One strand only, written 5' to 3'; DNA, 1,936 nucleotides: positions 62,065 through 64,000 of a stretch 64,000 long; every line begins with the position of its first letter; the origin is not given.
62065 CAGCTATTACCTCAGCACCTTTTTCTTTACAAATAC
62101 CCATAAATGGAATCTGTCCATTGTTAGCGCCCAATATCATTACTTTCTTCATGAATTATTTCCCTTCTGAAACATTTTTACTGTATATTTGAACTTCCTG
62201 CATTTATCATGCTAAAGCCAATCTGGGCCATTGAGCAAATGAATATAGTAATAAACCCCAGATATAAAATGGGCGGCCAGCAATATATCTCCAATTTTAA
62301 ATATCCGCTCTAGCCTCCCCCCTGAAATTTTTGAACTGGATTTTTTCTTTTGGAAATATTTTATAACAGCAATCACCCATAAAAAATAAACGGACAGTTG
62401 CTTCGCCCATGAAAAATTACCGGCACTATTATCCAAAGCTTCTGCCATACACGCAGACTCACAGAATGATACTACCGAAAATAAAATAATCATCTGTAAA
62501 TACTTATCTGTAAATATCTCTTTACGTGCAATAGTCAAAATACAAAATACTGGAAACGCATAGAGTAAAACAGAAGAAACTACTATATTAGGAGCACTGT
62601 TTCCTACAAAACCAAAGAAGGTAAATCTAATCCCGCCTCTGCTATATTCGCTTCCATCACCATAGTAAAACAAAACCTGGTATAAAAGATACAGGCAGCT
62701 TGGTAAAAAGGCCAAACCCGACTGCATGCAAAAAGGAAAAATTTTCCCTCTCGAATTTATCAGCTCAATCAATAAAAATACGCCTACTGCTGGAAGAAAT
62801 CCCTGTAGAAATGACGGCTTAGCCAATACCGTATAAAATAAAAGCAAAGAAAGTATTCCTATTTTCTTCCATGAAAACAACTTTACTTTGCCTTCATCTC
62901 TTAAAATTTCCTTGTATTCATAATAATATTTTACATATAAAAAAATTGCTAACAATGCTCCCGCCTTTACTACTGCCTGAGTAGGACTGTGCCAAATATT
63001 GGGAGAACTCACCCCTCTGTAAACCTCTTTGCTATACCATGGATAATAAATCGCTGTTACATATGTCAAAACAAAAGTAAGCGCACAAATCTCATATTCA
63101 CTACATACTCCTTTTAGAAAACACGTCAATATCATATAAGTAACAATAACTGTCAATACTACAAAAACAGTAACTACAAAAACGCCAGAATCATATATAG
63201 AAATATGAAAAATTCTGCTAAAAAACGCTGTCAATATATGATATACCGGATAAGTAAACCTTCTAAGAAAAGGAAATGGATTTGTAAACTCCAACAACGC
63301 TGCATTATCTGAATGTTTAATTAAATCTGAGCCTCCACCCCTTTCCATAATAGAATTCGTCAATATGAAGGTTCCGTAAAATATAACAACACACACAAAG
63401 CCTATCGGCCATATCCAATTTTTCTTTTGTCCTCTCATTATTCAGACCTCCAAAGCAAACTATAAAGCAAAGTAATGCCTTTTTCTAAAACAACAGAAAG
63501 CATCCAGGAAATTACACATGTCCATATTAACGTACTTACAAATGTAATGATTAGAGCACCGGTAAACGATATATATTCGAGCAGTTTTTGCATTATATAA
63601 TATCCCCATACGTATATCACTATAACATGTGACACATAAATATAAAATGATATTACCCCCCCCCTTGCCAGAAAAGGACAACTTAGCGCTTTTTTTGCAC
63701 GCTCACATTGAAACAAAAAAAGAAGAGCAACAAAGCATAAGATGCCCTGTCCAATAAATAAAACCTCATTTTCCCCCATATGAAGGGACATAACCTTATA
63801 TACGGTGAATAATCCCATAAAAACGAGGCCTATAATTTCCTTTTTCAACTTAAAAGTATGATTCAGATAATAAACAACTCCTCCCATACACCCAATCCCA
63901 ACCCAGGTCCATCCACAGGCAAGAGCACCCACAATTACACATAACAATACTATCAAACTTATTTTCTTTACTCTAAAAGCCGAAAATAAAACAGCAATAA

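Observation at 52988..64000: Near-gapless operon joins dTDP-4-amino-4,6-dideoxyhexose synthesis to ATP-dependent acylation enzymes and a lipid-carrier decoration route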

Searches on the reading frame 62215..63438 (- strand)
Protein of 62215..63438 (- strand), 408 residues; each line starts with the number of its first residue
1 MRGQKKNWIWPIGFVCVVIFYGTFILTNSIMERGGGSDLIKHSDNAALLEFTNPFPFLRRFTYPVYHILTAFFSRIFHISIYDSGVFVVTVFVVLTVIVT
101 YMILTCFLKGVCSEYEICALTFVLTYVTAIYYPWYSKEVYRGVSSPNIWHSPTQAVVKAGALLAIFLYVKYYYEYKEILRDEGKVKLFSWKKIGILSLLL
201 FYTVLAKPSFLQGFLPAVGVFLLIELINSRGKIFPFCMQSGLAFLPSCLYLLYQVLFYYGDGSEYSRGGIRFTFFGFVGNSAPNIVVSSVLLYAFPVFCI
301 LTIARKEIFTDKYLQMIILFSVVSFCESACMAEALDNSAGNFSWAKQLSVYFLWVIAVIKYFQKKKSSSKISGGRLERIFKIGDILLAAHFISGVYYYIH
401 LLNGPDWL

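Call 7: search_protein_families(library=pfam, proteins=[window:62215-63438:-], max_evalue=0.01)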
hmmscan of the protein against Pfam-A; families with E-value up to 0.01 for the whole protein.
window:62215-63438:- (408 aa): 0 families
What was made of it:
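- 62212..63438 (-): 408-aa polytopic membrane protein with a predicted GT-C fold; the proposed extracytoplasmic transferase. No Pfam match (call 7).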

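Call 8: search_protein_families(library=ncbifam, proteins=[window:62215-63438:-], max_evalue=0.01)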
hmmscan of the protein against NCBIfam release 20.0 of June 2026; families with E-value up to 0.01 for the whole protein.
window:62215-63438:- (408 aa): 1 family
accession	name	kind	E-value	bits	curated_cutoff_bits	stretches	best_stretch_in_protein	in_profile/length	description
NF047872.1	GGDEF_GdpS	equivalog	0.0022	17.3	400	1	46-135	59-147/355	GGDEF domain-containing protein GdpS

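Call 36: find_homologous_proteins(query=window:62215-63438:-)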
Query window:62215-63438:- (408 aa): 30 proteins with E <= 0.001 among 8000 candidates.
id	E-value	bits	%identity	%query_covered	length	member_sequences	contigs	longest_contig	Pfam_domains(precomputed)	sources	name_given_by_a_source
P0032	2.5e-270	915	100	100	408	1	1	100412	-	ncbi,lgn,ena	-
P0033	4.3e-201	687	75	100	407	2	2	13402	-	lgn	-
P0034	3.2e-198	677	74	100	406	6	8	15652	-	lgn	-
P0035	8.1e-185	633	70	100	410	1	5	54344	-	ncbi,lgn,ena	-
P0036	1.6e-160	553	64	97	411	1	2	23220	-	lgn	-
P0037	4.0e-115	403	71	61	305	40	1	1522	-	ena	-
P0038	4.7e-85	304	56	68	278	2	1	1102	-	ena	-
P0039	2.2e-47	180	34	83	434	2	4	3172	-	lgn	-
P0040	2.9e-46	177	34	91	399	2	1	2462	-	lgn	-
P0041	2.7e-41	160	32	90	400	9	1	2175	-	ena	-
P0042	5.4e-39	153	29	91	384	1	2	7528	-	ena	-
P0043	2.3e-38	151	31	89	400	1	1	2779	-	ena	-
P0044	1.1e-37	148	30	98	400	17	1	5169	-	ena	-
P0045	1.4e-37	148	31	89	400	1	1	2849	-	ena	-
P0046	1.3e-33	135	28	99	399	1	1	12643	-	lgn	-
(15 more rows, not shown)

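Call 51: predict_structure(alignment_id=A2)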
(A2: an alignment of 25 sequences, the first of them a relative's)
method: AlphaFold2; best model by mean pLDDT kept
length: 408 residues; sequences in the alignment: 25
mean_pLDDT: 87.6   pTM: 0.90
mean pLDDT of the five models: 87.6, 86.9, 86.5, 85.5, 84.7
residues with pLDDT >= 90: 250; 70-90: 115; 50-70: 34; < 50: 9
segments of 3 or more residues with pLDDT < 50: 1-6, 406-408
pLDDT, mean of each block of 10 residues (from residue 1): 52 94 92 78 91 85 92 96 96 97 96 94 93 71 73 94 97 92 81 96 95 97 95 94 96 86 66 77 81 94 90 97 92 68 90 97 86 81 96 90 60
secondary structure, 60 per line:
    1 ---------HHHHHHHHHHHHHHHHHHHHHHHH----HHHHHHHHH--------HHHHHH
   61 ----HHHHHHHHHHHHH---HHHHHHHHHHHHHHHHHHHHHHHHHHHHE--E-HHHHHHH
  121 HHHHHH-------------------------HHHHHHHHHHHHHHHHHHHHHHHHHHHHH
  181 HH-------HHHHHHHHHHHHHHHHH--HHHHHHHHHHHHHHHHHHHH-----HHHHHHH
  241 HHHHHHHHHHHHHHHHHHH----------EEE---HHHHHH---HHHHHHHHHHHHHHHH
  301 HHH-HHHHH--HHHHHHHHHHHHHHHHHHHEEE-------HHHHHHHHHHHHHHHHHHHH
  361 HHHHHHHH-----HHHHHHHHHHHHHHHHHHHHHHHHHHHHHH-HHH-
elements in order: H10-33 H38-46 H55-60 H65-77 H81-108 H114-126 H152-182 H190-206 H209-228 H234-259 E270-272 H276-281 H285-303 H305-309 H312-330 E331-333 H341-368 H374-403
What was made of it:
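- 62212..63438 (-): AF2 model has pLDDT 87.6 and pTM 0.90 (call 51).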

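Call 54: fold_search(model_id=the predicted structure, library=pdb)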
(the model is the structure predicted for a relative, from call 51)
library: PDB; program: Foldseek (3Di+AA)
matches with E <= 10: 206; with E <= 0.001: 1
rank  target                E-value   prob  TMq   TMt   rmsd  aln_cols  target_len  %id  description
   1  7oci_F                7.5e-04  1.00  0.54  0.37  11.0       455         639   15  Cryo-EM structure of yeast Ost6p containing oligosaccharyltransferase complex (released 2022-02-16)
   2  9n9j_I                1.6e-03  1.00  0.54  0.35   9.8       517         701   14  Structure of a GRP94 folding intermediate engaged with a CCDC134- and FKBP11-bound secretory translocon (released 2025-11-19)
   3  8pn9_A                1.7e-03  1.00  0.55  0.37   9.3       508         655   14  Structure of human oligosaccharyltransferase OST-A complex bound to NGI-1 (released 2024-05-08)
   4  5ogl_A                1.9e-03  1.00  0.49  0.31   8.9       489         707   11  Structure of bacterial oligosaccharyltransferase PglB in complex with an acceptor peptide and an lipid-linked oligosac (released 2017-10-25)
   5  3wak                  2.6e-03  1.00  0.44  0.25  11.2       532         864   13  Crystal structure of the Archaeoglobus fulgidus oligosaccharyltransferase (O29867_ARCFU) in the apo form (released 2013-10-30)
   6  6gxc_A                4.0e-03  1.00  0.47  0.31   9.3       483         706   11  Bacterial oligosaccharyltransferase PglB in complex with an inhibitory peptide and a reactive lipid-linked oligosaccha (released 2018-11-14)
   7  8if8_B                5.9e-03  1.00  0.43  0.30   8.0       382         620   11  Arabinosyltransferase AftA (released 2023-05-31)
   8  5gmy_A                7.7e-03  1.00  0.42  0.23  12.8       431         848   12  Crystal structure of the Archaeoglobus fulgidus oligosaccharyltransferase (O29867_ARCFU) tethered with an acceptor pep (released 2017-02-01)
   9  8if8_C                1.5e-02  1.00  0.45  0.33   7.3       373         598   11  Arabinosyltransferase AftA (released 2023-05-31)
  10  7e9s_A                2.1e-02  1.00  0.45  0.25  13.0       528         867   13  Archaeal oligosaccharyltransferase AglB from Archaeoglobus fulgidus in complex with an inhibitory peptide and a dolich (released 2021-09-08)
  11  3rce_A                3.9e-02  0.99  0.44  0.29   9.5       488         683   10  Bacterial oligosaccharyltransferase PglB (released 2011-06-15)
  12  9s6s_A                7.2e-02  0.99  0.48  0.38   8.4       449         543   11  Ternary cryo-EM structure of human ALG9 with Dol25-PP-GlcNAc2Man6, Dol25-P-Man and Fab (released 2026-03-18)
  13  3waj                  7.2e-02  0.92  0.34  0.20  15.7       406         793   14  Crystal structure of the Archaeoglobus fulgidus oligosaccharyltransferase (O29867_ARCFU) complex with Zn and sulfate (released 2013-10-30)
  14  8p1u_A                7.5e-02  0.54  0.23  0.24  15.3       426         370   12  Structure of divisome complex FtsWIQLB (released 2024-05-22)
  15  8th3_A                1.4e-01  0.12  0.12  0.12  26.9       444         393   12  Structure of AT118-H Nanobody Antagonist in Complex with the Angiotensin II Type I Receptor (released 2024-05-22)
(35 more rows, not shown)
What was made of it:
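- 62212..63438 (-): Foldseek against PDB hits STT3, PglB, AglB, AftA and ALG9 (best E 7.5e-4, TM-score 0.54 on the query) (call 54).
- Tried and rejected: The fold search favours GT-C (call 54).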

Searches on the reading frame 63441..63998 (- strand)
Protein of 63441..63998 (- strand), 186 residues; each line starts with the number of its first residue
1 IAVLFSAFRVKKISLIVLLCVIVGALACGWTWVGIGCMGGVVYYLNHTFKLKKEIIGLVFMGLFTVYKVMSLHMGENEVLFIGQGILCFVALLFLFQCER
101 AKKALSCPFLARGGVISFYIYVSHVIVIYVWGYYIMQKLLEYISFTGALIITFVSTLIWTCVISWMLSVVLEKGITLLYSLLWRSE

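Call 7: search_protein_families(library=pfam, proteins=[window:63441-63998:-], max_evalue=0.01)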
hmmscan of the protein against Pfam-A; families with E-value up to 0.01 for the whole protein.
window:63441-63998:- (186 aa): 1 family
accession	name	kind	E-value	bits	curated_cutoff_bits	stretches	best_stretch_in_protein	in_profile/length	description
PF01757.29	Acyl_transf_3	-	4.8e-06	26.3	31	1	8-165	148-326/326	Acyltransferase domain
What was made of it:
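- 63438..64000 (-): C-terminal part of an acyltransferase-3 (AT3) membrane protein; its 5' end lies beyond the window edge. PF01757 E 4.8e-6 on the 186 residues available (call 7).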

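Call 8: search_protein_families(library=ncbifam, proteins=[window:63441-63998:-], max_evalue=0.01)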
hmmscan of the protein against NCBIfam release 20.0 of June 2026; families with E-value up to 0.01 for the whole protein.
window:63441-63998:- (186 aa): 0 families
